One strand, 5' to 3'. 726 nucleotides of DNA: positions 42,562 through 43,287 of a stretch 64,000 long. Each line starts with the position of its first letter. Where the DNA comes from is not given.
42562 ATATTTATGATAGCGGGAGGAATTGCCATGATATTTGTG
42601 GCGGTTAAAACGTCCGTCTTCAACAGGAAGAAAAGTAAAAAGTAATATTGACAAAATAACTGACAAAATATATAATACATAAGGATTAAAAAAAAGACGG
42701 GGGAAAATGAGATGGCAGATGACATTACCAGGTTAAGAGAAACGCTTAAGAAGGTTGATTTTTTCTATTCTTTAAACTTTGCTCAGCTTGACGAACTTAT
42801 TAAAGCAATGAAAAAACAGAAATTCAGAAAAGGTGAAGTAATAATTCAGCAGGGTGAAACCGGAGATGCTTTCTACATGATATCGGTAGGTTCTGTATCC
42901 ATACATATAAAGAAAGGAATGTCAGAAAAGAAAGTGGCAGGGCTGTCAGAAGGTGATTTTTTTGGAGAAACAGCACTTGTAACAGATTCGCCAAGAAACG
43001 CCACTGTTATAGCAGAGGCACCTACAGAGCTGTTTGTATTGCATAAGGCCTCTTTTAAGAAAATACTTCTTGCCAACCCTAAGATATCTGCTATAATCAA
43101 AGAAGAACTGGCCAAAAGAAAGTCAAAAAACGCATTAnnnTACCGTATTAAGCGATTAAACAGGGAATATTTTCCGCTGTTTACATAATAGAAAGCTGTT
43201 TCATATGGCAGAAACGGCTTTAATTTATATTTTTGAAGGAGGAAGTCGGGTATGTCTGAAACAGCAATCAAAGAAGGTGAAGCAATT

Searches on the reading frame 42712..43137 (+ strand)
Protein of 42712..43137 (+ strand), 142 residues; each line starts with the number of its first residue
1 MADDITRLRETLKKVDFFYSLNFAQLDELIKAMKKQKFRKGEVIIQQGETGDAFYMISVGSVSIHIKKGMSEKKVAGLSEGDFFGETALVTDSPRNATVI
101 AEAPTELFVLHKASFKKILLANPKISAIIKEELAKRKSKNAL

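Call 3: search_protein_families(library=pfam, proteins=[window:42712-43137:+], max_evalue=0.01)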
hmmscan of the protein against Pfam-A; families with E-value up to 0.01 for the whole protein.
window:42712-43137:+ (142 aa): 1 family
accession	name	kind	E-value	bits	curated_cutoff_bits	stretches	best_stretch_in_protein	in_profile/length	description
PF00027.35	cNMP_binding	-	3e-22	78.8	27.5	1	36-120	2-87/89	Cyclic nucleotide-binding domain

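Call 21: search_protein_families(library=ncbifam, proteins=[window:42712-43137:+], max_evalue=0.01)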
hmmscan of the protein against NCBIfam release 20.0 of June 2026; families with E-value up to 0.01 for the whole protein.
window:42712-43137:+ (142 aa): 10 families
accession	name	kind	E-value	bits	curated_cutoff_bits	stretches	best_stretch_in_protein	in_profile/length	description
NF058543.1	ActPatMycb56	equivalog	9.9e-16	57.5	460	1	16-126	2-111/317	acetyltransferase Pat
NF008732.0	PRK11753.1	equivalog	4.5e-15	55.7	266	1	24-137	14-129/214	cAMP-activated global transcriptional regulator CRP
NF041163.2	encap_f2b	equivalog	2.8e-13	49.8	400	1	9-138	70-202/450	family 2B encapsulin nanocompartment shell protein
TIGR03896.1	cyc_nuc_ocin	subfamily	9.8e-13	48.1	161.05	1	10-126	137-255/317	bacteriocin-type transport-associated protein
NF006901.0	PRK09392.1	equivalog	1.2e-07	31.3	211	1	10-135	7-132/236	transcriptional activator FtrB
NF050815.1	TransActFtrBCaul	equivalog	0.00027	20.3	300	1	13-134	12-133/251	transcriptional activator FtrB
TIGR03697.1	NtcA_cyano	equivalog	0.0031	17.3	244.95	1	41-136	1-99/193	global nitrogen regulator NtcA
NF052518.1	TransRegLdrP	equivalog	0.0076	16.3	300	1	36-108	2-72/195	transcriptional regulator LdrP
NF010499.0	PRK13918.1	equivalog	0.0085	15.6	274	0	36-107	15-83/205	CRP/FNR family transcriptional regulator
NF008365.0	PRK11161.1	subfamily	0.0087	15.4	228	0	20-90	33-105/250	fumarate/nitrate reduction transcriptional regulator Fnr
